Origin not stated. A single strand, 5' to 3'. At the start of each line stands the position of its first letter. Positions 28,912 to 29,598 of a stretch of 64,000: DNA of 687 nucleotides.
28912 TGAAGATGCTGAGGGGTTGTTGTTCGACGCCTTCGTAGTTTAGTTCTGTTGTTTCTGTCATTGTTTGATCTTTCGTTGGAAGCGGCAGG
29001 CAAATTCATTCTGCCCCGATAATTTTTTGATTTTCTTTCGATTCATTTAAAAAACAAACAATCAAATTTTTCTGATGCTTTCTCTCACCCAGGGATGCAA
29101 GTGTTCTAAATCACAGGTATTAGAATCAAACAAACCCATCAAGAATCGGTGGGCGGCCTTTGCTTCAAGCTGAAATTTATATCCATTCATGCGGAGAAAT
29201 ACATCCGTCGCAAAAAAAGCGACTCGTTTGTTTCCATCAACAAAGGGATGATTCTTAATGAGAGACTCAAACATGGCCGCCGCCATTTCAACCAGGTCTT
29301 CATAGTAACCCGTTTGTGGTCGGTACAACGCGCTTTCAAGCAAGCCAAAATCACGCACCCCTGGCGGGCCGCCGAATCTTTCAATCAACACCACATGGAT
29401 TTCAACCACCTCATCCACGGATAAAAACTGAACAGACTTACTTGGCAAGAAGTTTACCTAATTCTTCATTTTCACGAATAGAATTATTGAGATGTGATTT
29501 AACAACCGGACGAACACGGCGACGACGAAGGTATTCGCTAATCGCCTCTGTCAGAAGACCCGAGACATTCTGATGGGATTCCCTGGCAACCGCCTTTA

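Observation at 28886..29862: Phd/Doc toxin-antitoxin cassette inserted upstream of parC and flanked by ~87-bp direct repeats of the parC 5' end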

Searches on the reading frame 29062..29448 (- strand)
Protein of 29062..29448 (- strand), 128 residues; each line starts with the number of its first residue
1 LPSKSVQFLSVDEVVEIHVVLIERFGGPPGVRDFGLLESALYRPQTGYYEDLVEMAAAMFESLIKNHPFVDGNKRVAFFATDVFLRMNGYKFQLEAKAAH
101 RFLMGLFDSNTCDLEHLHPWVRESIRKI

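Call 5: search_protein_families(library=pfam, proteins=[window:29062-29448:-], max_evalue=0.01)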
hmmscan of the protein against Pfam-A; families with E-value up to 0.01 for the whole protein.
window:29062-29448:- (128 aa): 1 family
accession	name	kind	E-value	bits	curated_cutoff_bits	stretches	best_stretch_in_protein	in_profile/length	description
PF02661.23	Fic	-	1.1e-16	61.9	24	1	9-85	2-93/93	Fic/DOC family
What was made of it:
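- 29062..29448 (-): doc toxin gene (128 aa, TTG start, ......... motif). PF02661 1.1e-16 (call 5).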

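Call 8: find_encoding_contigs(protein=window:29062-29448:-, flank=6000, max_places=10)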
Protein window:29062-29448:- (128 aa): no gene with exactly this product is on record in the collection.
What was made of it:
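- Tried and rejected: Nothing is on record (call 8).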

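Call 9: find_homologous_proteins(query=window:29062-29448:-, max_evalue=1e-10)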
Query window:29062-29448:- (128 aa): 7488 proteins with E <= 1e-10 among 8000 candidates; the best 120 are listed.
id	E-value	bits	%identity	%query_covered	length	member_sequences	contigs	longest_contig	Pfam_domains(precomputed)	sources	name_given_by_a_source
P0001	2.0e-78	279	98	100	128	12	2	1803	PF02661.24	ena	-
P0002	4.6e-76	271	91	100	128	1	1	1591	PF02661.24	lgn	-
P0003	4.2e-75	268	91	99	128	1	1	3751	PF02661.24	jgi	jgi:death-on-curing protein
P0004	8.9e-75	267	92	100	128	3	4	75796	PF02661.24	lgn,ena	-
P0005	4.4e-73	261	91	100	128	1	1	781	PF02661.24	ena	-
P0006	1.4e-68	247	84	99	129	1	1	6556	PF02661.24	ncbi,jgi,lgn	-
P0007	4.4e-68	245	87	99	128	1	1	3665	PF02661.24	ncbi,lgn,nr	ncbi:MAG: hypothetical protein BMS9Abin31_1083 [Gammaproteobacteria bacterium]|nr:MAG: hypothetical 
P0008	9.9e-68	244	86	100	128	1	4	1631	PF02661.24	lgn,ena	-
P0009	1.5e-67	243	84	100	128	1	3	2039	PF02661.24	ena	-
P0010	1.7e-67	243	84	100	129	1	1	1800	PF02661.24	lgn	-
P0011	2.7e-67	243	85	100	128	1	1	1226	PF02661.24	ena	-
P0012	3.0e-67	242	85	100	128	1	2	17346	PF02661.24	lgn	-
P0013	3.9e-67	242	83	100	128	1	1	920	PF02661.24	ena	-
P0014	6.0e-67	241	83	100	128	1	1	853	PF02661.24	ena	-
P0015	1.2e-66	241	86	99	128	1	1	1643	PF02661.24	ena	-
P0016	3.1e-66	239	81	100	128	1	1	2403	PF02661.24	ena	-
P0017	4.3e-66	239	84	99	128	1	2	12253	PF02661.24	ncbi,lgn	-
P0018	5.7e-66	238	80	100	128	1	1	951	PF02661.24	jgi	-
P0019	5.8e-66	238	82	100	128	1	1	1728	PF02661.24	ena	-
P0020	6.5e-66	238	80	100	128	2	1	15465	PF02661.24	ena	-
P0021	7.0e-66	238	83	99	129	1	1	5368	PF02661.24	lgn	-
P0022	7.1e-66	238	84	100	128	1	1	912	PF02661.24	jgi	jgi:death-on-curing protein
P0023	7.8e-66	238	82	100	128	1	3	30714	PF02661.24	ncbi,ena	-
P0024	8.3e-66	238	81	100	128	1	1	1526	PF02661.24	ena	-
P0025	8.3e-66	238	82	100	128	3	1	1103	PF02661.24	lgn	-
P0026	1.2e-65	237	83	98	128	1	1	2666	PF02661.24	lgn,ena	-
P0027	1.3e-65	237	82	100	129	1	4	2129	PF02661.24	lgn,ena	-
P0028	2.1e-65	236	86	98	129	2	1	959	PF02661.24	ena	-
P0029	2.9e-65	236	81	100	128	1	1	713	PF02661.24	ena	-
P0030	3.0e-65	236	84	98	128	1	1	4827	PF02661.24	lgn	-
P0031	3.0e-65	236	82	100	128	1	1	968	PF02661.24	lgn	-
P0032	3.8e-65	236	83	99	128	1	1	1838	PF02661.24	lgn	-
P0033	4.2e-65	236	81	100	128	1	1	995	PF02661.24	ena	-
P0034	5.3e-65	235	83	99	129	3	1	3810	PF02661.24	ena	-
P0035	5.4e-65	235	81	99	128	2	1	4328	PF02661.24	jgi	-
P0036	5.9e-65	235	83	99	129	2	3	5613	PF02661.24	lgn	-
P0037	6.1e-65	235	82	98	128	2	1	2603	PF02661.24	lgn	-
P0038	6.3e-65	235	82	98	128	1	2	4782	PF02661.24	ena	-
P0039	6.7e-65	235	84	100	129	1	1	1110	PF02661.24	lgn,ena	-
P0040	6.7e-65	235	83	100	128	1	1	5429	PF02661.24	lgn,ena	-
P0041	7.2e-65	235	84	100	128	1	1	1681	PF02661.24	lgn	-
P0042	9.5e-65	234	81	100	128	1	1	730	PF02661.24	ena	-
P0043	9.9e-65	234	83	100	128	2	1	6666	PF02661.24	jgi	-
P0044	1.0e-64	234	81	100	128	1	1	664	PF02661.24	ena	-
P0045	1.2e-64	234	82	98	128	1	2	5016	PF02661.24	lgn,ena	-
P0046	1.6e-64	234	83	99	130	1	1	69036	PF02661.24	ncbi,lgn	ncbi:MAG: type II toxin-antitoxin system death-on-curing family toxin [Pseudomonadota bacterium]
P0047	1.6e-64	234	82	98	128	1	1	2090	PF02661.24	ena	-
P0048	2.7e-64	233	79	99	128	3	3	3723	PF02661.24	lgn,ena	-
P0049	3.4e-64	233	80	100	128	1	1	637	PF02661.24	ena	-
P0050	3.6e-64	233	82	98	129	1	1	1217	PF02661.24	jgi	jgi:death-on-curing protein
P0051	3.9e-64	232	82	100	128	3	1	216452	PF02661.24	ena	-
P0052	4.1e-64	232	82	100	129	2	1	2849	PF02661.24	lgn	-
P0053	5.6e-64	232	83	98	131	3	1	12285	PF02661.24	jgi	-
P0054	5.6e-64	232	82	100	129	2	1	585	PF02661.24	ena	-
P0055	8.2e-64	231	80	100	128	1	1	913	PF02661.24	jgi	jgi:death-on-curing protein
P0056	1.0e-63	231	80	99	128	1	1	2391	PF02661.24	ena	-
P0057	1.0e-63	231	80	99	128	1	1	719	PF02661.24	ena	-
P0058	1.3e-63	231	79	100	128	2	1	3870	PF02661.24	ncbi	-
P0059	1.8e-63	230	81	100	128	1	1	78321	PF02661.24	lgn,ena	-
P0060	2.2e-63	230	77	100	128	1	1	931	PF02661.24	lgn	-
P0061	3.2e-63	229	84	94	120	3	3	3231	PF02661.24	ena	-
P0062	3.4e-63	229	80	99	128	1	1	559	PF02661.24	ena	-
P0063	3.4e-63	229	82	98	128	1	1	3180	PF02661.24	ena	-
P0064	3.6e-63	229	82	98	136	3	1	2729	PF02661.24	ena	-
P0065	3.6e-63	229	80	100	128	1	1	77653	PF02661.24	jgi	-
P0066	4.8e-63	229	80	97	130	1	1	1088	PF02661.24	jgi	-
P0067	6.6e-63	228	80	100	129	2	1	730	PF02661.24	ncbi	-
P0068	6.9e-63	228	80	100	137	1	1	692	PF02661.24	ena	-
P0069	6.9e-63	228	82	96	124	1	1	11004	PF02661.24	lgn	-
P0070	8.2e-63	228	79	100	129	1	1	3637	PF02661.24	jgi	-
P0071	8.5e-63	228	81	100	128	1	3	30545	PF02661.24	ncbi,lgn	-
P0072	1.1e-62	228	80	100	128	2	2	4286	PF02661.24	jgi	-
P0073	1.2e-62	228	80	98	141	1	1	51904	PF02661.24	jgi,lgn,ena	-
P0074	1.3e-62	227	77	100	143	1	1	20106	PF02661.24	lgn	-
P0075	1.7e-62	227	79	97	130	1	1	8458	PF02661.24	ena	-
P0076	1.9e-62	227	82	96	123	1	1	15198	PF02661.24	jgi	-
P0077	2.1e-62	227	81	98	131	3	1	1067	PF02661.24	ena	-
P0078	2.1e-62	227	86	92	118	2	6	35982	PF02661.24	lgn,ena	-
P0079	2.2e-62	227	79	99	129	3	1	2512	PF02661.24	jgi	-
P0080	2.5e-62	227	83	98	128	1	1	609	PF02661.24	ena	-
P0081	2.6e-62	226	76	100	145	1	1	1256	PF02661.24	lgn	-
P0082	3.3e-62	226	79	100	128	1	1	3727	PF02661.24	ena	-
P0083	3.4e-62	226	78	99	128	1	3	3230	PF02661.24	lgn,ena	-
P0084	3.4e-62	226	79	100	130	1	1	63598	PF02661.24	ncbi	-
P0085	3.5e-62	226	81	96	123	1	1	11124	PF02661.24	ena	-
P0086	3.6e-62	226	80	99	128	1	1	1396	PF02661.24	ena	-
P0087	3.8e-62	226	78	100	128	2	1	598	PF02661.24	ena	-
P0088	5.0e-62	226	77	100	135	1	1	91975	PF02661.24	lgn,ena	-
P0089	5.0e-62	226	80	100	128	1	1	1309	PF02661.24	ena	-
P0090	5.2e-62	226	77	99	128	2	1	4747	PF02661.24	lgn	-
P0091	5.3e-62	225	80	100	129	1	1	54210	PF02661.24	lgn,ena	-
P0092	5.7e-62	225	79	99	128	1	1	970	PF02661.24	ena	-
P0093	6.3e-62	225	79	100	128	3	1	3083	PF02661.24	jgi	-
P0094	8.0e-62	225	77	100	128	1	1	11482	PF02661.24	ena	-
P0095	8.6e-62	225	79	99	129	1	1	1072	PF02661.24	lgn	-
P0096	8.7e-62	225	78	100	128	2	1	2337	PF02661.24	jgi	-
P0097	8.9e-62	225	77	99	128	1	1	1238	PF02661.24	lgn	-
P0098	9.3e-62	225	77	100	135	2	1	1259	PF02661.24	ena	-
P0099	9.7e-62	225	79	100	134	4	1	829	PF02661.24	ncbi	-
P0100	1.2e-61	224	82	96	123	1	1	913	PF02661.24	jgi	-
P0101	1.3e-61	224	80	100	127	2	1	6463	PF02661.24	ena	-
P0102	1.4e-61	224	78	98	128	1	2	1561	PF02661.24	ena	-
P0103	1.5e-61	224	75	100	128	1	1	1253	PF02661.24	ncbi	-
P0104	1.5e-61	224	76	100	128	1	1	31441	PF02661.24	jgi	-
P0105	1.9e-61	224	76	100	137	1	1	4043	PF02661.24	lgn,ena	-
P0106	2.5e-61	223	79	100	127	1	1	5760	PF02661.24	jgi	-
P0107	3.5e-61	223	77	98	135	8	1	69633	PF02661.24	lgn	-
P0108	3.6e-61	223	76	100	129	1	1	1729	PF02661.24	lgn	-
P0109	3.9e-61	223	85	92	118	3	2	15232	PF02661.24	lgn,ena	-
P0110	5.2e-61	222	75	100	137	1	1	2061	PF02661.24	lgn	-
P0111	5.4e-61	222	80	98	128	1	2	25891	PF02661.24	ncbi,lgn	-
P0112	1.1e-60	221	77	100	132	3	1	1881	PF02661.24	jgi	-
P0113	2.2e-60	220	80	96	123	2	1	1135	PF02661.24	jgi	-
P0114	2.6e-60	220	76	100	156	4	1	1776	PF02661.24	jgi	jgi:death-on-curing protein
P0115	2.8e-60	220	77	97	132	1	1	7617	PF02661.24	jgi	-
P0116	3.6e-60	220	77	95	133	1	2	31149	PF02661.24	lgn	-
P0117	4.9e-60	219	77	100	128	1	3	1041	PF02661.24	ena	-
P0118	5.9e-60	219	77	100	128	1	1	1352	PF02661.24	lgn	-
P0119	5.9e-60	219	77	100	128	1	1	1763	PF02661.24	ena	-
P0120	6.0e-60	219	75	100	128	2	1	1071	PF02661.24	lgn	-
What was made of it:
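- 29062..29448 (-): More than 7000 homologues (call 9).
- Tried and rejected: I switched to homologues (call 9).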

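Call 10: find_encoding_contigs(protein=P0004, flank=6000, max_places=6)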
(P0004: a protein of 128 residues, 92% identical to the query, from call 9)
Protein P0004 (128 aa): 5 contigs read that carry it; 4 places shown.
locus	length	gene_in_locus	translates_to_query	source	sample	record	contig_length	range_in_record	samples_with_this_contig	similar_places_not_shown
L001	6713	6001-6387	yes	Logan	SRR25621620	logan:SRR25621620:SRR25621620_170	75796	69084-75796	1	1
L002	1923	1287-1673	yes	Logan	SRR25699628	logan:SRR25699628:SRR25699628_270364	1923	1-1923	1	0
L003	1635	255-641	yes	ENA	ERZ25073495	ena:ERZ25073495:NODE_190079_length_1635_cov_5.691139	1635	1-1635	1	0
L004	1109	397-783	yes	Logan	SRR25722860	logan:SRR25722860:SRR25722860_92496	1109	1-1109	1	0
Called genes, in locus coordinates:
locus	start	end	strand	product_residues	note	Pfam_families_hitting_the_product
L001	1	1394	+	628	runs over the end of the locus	PF02518:HATPase_c, PF00204:DNA_gyraseB, PF01751:Toprim, PF00986:DNA_gyraseB_C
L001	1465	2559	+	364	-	PF25917:BSH_RND (weak), PF25973:BSH_CzcB (weak), PF25954:Beta-barrel_RND_2, PF25967:RND-MFP_C, PF25989:YknX_C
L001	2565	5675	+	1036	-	PF00873:ACR_tran, PF03176:MMPL (weak), PF02355:SecD_SecF_C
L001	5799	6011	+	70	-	-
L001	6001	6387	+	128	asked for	PF02661:Fic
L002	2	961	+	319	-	?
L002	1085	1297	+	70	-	-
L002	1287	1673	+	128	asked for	PF02661:Fic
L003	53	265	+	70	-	-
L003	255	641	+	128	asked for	PF02661:Fic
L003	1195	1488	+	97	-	-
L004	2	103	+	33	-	?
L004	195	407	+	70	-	-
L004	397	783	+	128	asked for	PF02661:Fic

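Call 11: find_encoding_contigs(protein=P0001, flank=6000, max_places=6)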
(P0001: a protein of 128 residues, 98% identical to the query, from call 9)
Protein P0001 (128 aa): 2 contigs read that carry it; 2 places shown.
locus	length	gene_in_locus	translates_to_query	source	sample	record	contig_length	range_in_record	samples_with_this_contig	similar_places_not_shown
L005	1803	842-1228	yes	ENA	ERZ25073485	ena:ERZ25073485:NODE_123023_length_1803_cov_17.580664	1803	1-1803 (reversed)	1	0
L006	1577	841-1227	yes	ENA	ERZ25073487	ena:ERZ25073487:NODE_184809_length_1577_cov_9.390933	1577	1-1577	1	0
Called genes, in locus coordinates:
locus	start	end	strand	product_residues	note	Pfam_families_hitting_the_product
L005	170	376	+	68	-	-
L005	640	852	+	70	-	-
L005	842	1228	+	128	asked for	PF02661:Fic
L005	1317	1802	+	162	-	?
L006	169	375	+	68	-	-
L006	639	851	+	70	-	-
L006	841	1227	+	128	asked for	PF02661:Fic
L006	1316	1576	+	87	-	?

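Call 27: search_protein_families(library=ncbifam, proteins=[window:29062-29448:-], max_evalue=0.01)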
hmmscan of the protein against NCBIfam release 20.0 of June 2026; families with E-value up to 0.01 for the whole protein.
window:29062-29448:- (128 aa): 3 families
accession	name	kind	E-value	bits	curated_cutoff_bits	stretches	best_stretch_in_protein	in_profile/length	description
TIGR01550.1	DOC_P1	subfamily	3.3e-18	66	38.65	1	9-123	2-122/122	type II toxin-antitoxin system death-on-curing family toxin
NF041381.1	XopAC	subfamily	0.0016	17.3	450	1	52-89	378-415/451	XopAC/AvrAC family type III secretion system effector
TIGR02613.1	mob_myst_B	hypoth_equivalog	0.002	18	124.4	1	53-90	109-146/186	mobile mystery protein B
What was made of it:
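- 29062..29448 (-): TIGR01550 66 bits against a cutoff of 38.65 (call 27).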

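Call 35: find_related_loci(query=window:29062-29448:-, collection=metagenome_contigs, flank=3500)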
Query window:29062-29448:- (128 aa) in metagenome_contigs; peptide patterns used: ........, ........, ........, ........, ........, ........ (x = any residue, [..] = any of these).
600 stretches matched a pattern (row limit reached: there are more); 427 encode a relative of the query (tblastn E <= 1e-3); the best 80 are kept; 80 distinct loci.
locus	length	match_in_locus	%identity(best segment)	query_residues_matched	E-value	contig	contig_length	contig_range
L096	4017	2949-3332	82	1-128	3e-72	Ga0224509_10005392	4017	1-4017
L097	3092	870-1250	83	1-127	9e-73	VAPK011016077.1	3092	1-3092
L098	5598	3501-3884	83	1-128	1e-70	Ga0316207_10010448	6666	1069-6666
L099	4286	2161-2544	80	1-128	4e-69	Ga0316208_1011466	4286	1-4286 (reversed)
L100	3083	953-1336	79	1-128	5e-69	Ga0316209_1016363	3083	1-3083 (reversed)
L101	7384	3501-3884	78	1-128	2e-68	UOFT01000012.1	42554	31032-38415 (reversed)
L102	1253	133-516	74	1-128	8e-72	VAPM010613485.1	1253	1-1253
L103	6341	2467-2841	79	1-125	3e-67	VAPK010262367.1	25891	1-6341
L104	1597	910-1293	76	1-128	9e-69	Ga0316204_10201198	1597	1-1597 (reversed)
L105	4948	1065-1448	74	1-128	8e-66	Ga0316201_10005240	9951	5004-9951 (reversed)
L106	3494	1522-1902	76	1-127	6e-65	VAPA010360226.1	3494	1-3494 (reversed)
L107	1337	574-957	72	1-128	1e-66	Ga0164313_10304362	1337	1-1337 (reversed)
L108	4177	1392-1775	71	1-128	3e-63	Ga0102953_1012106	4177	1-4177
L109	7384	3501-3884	73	1-128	8e-63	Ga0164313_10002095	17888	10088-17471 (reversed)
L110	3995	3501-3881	72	1-127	2e-62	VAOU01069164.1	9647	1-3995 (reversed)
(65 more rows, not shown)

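Call 44: search_solved_structures(query=window:29062-29448:-, max_evalue=0.001, show_alignments=1)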
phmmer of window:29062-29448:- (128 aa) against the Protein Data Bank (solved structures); distinct sequences matched with E-value up to 0.001: 4.
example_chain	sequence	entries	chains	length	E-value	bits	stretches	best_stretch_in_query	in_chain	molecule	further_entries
9vzc_A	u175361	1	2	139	1.6e-12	50.9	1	4-104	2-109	Death-on-curing family protein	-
3k33_A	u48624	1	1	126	1.1e-09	41.8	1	8-91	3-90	Death on curing protein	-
3dd7_A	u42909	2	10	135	9.3e-09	38.8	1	8-91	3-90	Death on curing protein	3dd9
3kh2_A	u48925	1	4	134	1.7e-08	38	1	8-91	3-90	Death on curing protein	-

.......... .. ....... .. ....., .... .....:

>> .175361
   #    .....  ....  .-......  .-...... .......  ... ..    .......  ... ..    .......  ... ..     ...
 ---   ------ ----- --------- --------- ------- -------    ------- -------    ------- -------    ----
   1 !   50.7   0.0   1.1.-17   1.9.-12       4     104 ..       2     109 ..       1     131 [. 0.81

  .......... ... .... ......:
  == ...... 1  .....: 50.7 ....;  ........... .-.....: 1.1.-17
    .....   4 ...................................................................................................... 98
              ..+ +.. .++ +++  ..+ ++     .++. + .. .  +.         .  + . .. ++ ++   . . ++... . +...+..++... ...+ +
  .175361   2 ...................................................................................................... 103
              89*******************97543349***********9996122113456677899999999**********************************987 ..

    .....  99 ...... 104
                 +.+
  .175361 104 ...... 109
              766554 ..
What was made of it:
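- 29062..29448 (-): P1 Doc structures 3k33/3dd7 at 1e-9 (call 44).
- On Doc/Fic-family type II toxin (TIGR01550, PF02661): P1 Doc structures match at 1e-9 (call 44).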

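Call 48: search_protein_families(library=padloc, proteins=[window:29062-29448:-], max_evalue=0.01)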
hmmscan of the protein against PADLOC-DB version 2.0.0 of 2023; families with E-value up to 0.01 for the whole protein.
window:29062-29448:- (128 aa): 7 families
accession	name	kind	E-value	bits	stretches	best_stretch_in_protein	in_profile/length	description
PDLC04965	PDC-S23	-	1e-08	32.9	1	48-96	241-288/327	-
PDLC04718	PDC-M59B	-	2e-08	32.6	1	3-93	2-94/159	-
PDLC04963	PDC-S23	-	3.2e-07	28.1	1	49-93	225-269/312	-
PDLC04838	PDC-S04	-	3.4e-07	28.3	1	49-126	126-203/209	-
PDLC04964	PDC-S23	-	1.7e-05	22.2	1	48-90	244-286/331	-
PDLC04839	PDC-S04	-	2.3e-05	22.1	1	49-126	123-203/205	-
PDLC04848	PDC-S05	-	0.00026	18.7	1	56-88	213-245/291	-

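Call 61: find_encoding_contigs(protein=P0003, flank=4000, max_places=3)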
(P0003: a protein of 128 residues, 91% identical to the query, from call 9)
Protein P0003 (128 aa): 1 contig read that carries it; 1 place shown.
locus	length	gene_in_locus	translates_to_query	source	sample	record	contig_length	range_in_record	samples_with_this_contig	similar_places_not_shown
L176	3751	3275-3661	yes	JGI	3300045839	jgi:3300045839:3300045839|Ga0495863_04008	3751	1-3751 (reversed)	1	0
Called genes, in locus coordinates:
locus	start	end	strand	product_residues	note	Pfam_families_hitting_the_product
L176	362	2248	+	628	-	PF02518:HATPase_c, PF00204:DNA_gyraseB, PF01751:Toprim, PF00986:DNA_gyraseB_C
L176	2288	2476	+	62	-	-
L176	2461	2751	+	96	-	PF05016:ParE_toxin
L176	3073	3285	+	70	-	-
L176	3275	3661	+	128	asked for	PF02661:Fic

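Call 62: find_encoding_contigs(protein=P0007, flank=4000, max_places=3)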
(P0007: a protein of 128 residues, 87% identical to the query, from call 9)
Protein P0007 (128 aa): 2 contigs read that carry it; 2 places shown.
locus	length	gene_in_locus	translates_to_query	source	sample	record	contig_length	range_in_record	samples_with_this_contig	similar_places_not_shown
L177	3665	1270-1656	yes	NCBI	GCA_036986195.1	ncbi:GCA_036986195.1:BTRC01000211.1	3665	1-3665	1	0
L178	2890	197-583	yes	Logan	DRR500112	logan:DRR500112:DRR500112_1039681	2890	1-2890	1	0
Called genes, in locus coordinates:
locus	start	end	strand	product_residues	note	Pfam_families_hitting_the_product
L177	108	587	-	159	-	-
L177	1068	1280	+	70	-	-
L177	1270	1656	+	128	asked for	PF02661:Fic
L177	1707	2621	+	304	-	PF01040:UbiA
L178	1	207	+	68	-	?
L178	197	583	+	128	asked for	PF02661:Fic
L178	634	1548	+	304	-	PF01040:UbiA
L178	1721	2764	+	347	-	PF11104:PilM_2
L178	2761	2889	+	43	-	?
